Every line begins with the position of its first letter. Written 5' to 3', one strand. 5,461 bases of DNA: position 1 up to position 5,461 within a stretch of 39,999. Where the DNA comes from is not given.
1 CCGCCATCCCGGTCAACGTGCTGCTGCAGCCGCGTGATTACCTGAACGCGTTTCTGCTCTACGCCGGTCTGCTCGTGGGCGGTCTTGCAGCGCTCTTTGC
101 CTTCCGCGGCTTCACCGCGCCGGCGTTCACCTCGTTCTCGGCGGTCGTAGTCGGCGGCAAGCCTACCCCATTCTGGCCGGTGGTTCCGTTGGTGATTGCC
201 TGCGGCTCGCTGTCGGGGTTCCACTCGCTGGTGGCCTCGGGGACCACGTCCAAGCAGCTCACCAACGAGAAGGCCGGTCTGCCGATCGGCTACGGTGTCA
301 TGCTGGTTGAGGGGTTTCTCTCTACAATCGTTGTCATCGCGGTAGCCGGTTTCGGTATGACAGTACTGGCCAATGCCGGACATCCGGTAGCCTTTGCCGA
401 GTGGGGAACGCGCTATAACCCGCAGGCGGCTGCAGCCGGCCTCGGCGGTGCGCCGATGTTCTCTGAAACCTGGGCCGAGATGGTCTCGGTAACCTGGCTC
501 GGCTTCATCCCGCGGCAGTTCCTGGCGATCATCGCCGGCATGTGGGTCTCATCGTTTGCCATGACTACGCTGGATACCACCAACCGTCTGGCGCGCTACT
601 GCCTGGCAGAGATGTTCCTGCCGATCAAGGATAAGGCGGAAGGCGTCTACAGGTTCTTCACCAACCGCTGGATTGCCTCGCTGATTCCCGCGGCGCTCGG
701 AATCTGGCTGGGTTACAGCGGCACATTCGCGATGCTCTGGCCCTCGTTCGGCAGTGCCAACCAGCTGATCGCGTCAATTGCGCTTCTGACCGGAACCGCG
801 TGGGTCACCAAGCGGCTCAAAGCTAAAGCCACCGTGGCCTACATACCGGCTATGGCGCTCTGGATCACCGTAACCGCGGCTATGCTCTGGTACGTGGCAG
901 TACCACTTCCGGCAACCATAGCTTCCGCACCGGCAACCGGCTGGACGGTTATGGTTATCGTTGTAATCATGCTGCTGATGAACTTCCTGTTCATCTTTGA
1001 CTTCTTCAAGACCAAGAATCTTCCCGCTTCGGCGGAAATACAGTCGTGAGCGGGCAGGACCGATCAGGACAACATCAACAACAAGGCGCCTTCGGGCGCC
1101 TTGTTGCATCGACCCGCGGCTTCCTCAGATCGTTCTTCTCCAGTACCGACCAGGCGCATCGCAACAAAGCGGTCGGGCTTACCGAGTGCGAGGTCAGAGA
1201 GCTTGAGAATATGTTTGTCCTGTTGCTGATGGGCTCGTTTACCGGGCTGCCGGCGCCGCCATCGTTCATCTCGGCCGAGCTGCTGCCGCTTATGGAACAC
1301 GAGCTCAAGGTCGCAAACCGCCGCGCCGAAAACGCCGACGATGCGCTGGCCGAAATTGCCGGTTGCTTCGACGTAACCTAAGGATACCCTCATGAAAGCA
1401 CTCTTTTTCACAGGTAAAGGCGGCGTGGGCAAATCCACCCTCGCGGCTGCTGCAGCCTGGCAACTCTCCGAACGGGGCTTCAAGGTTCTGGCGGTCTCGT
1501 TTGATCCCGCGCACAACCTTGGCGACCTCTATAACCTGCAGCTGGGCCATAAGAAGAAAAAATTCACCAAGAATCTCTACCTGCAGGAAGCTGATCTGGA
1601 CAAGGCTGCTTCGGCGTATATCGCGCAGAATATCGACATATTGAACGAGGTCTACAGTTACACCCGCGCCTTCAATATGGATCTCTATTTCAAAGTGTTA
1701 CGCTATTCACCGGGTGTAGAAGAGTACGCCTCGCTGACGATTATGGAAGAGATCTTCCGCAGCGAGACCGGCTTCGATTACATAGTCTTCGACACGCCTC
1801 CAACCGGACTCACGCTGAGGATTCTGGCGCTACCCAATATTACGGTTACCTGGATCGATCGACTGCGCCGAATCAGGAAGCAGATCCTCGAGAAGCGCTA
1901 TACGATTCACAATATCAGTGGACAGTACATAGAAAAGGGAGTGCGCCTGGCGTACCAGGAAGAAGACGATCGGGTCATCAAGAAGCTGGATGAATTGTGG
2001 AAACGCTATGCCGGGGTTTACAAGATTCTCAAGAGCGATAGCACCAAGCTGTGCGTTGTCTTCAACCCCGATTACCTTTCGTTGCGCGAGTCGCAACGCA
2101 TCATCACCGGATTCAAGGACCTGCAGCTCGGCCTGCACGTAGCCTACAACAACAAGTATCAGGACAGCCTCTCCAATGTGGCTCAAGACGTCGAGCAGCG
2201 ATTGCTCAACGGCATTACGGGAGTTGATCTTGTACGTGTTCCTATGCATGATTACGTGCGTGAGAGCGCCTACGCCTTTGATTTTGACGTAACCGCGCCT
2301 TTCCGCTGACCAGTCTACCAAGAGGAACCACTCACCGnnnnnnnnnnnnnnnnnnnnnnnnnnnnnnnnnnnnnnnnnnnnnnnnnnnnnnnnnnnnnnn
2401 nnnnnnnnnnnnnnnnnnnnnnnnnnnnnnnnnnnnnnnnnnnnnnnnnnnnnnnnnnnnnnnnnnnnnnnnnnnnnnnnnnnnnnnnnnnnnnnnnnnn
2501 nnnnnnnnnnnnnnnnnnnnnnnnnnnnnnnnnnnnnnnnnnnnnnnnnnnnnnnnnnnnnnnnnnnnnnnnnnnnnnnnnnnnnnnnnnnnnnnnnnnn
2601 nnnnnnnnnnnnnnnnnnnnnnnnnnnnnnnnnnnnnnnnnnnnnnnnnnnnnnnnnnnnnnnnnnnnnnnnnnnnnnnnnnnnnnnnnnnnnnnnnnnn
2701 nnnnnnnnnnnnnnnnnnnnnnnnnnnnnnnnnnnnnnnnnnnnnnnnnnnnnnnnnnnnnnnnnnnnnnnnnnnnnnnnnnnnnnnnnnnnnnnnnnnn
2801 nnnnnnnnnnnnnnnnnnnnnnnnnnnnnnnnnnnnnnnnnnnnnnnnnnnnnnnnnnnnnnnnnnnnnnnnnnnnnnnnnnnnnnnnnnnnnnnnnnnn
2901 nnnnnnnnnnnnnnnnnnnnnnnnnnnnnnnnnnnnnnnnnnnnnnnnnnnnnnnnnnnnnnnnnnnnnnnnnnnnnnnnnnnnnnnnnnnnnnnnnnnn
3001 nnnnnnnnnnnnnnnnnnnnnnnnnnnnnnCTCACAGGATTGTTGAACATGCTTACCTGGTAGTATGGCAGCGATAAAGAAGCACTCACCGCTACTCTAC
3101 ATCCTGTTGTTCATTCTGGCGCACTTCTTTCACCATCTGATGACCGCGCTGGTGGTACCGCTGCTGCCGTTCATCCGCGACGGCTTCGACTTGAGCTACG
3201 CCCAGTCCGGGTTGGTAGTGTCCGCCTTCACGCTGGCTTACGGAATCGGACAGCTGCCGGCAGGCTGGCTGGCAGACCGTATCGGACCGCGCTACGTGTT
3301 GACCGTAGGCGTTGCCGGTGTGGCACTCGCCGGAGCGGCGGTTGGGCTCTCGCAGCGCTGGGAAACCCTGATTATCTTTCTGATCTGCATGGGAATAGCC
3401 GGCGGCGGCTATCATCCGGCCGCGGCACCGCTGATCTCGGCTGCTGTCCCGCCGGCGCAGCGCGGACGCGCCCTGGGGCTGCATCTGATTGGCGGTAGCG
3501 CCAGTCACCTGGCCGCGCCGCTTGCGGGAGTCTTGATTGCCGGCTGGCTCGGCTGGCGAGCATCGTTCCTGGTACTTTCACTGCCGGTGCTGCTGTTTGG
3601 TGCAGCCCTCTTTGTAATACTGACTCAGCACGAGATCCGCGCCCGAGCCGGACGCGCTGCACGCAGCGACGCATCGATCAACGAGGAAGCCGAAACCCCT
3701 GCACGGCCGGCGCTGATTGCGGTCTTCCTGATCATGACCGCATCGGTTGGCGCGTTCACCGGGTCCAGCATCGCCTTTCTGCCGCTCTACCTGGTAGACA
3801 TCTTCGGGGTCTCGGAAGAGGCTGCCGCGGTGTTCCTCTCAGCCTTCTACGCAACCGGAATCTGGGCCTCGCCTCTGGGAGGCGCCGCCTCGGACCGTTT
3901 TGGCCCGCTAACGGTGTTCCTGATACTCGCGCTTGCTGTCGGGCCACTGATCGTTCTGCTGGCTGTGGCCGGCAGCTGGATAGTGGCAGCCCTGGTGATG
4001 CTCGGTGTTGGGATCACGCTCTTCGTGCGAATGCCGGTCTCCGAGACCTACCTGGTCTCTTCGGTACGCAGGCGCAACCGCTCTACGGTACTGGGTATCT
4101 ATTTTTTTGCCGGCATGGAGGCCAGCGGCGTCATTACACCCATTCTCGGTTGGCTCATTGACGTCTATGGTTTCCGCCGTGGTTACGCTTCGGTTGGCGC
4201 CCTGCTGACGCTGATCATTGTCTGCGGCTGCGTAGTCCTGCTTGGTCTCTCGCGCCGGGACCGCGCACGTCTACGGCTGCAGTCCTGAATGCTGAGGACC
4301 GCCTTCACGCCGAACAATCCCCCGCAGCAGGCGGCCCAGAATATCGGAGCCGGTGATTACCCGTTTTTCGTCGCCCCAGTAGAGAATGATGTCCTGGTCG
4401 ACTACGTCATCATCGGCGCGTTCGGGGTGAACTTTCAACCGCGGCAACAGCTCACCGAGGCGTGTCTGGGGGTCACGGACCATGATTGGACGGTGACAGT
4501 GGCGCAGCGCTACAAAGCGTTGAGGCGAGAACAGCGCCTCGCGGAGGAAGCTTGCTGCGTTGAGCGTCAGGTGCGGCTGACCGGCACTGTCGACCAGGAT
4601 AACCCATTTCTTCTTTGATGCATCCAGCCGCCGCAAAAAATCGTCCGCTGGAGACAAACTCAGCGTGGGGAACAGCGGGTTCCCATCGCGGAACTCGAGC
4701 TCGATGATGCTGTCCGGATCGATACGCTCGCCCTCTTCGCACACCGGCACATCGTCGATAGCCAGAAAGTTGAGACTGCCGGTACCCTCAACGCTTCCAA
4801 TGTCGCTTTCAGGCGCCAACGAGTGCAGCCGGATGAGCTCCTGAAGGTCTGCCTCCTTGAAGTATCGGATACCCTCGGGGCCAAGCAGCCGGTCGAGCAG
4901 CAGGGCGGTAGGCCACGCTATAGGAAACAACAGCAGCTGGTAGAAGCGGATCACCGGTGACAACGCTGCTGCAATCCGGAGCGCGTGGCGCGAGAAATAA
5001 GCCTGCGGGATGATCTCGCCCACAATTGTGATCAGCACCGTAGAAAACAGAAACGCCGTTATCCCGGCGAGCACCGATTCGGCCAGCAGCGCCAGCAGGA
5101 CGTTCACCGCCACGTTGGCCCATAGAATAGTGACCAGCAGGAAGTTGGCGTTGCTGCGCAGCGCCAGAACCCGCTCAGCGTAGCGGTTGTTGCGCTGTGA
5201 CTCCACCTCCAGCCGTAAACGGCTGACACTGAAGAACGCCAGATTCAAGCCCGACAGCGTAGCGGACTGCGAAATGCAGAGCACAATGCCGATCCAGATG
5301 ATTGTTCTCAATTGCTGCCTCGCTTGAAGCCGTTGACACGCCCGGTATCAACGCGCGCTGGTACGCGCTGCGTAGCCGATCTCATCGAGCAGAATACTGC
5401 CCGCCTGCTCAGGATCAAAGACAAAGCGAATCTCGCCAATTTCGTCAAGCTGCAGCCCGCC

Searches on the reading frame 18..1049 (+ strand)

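Call 78: search_protein_families(library=pfam, proteins=[window:18-1049:+], max_evalue=0.00001)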
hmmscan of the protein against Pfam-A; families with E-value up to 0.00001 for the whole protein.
window:18-1049:+ (343 aa): 1 family
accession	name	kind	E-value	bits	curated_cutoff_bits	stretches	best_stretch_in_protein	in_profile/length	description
PF02554.20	CstA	-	1.3e-56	193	27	1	1-285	242-558/560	Carbon starvation protein CstA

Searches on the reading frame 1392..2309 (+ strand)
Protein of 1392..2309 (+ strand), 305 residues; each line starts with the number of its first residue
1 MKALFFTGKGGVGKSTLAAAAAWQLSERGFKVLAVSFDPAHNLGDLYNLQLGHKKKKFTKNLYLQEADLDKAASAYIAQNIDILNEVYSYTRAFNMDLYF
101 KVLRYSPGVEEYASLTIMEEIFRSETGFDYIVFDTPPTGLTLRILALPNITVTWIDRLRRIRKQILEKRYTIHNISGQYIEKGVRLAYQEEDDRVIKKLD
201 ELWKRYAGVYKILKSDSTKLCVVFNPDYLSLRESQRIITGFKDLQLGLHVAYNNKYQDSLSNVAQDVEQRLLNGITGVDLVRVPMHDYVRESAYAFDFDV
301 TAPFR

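Call 78: search_protein_families(library=pfam, proteins=[window:1392-2309:+], max_evalue=0.00001)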
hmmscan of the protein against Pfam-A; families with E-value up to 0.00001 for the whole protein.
window:1392-2309:+ (305 aa): 4 families
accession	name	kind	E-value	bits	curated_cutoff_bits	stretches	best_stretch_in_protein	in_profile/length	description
PF02374.21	ArsA_ATPase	-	2.8e-50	171.7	24.3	1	1-256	1-245/305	Anion-transporting ATPase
PF13614.12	AAA_31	-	5.3e-14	53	27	1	6-143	7-133/177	AAA domain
PF01656.29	CbiA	-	2e-08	34.7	25.4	1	6-154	4-54/125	CobQ/CobB/MinD/ParA nucleotide binding domain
PF10609.15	ParA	-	3.4e-06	27.1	27.1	0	6-35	9-38/246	NUBPL iron-transfer P-loop NTPase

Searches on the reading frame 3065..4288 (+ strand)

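Call 78: search_protein_families(library=pfam, proteins=[window:3065-4288:+], max_evalue=0.00001)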
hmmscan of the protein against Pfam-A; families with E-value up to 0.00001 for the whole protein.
window:3065-4288:+ (407 aa): 1 family
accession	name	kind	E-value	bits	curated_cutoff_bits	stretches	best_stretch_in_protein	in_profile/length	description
PF07690.21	MFS_1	-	3e-52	178.1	33.4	1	17-359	2-347/347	Major Facilitator Superfamily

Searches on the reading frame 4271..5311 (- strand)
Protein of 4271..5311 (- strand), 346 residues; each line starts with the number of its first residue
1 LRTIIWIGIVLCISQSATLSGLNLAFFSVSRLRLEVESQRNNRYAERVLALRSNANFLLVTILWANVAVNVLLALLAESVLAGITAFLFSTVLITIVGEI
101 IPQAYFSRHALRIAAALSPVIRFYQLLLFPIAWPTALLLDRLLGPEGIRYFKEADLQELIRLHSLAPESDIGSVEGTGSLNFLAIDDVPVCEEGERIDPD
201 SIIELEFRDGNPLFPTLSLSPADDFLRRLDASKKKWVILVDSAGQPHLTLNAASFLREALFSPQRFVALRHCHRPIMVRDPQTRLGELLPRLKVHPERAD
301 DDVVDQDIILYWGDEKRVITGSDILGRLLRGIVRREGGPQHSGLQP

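Call 78: search_protein_families(library=pfam, proteins=[window:4271-5311:-], max_evalue=0.00001)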
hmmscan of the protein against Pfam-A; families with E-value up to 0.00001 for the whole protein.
window:4271-5311:- (346 aa): 1 family
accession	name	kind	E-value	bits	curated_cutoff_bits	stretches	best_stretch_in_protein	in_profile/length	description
PF01595.25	CNNM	-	1.3e-36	126.4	28.4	1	8-163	2-171/181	Cyclin M transmembrane N-terminal domain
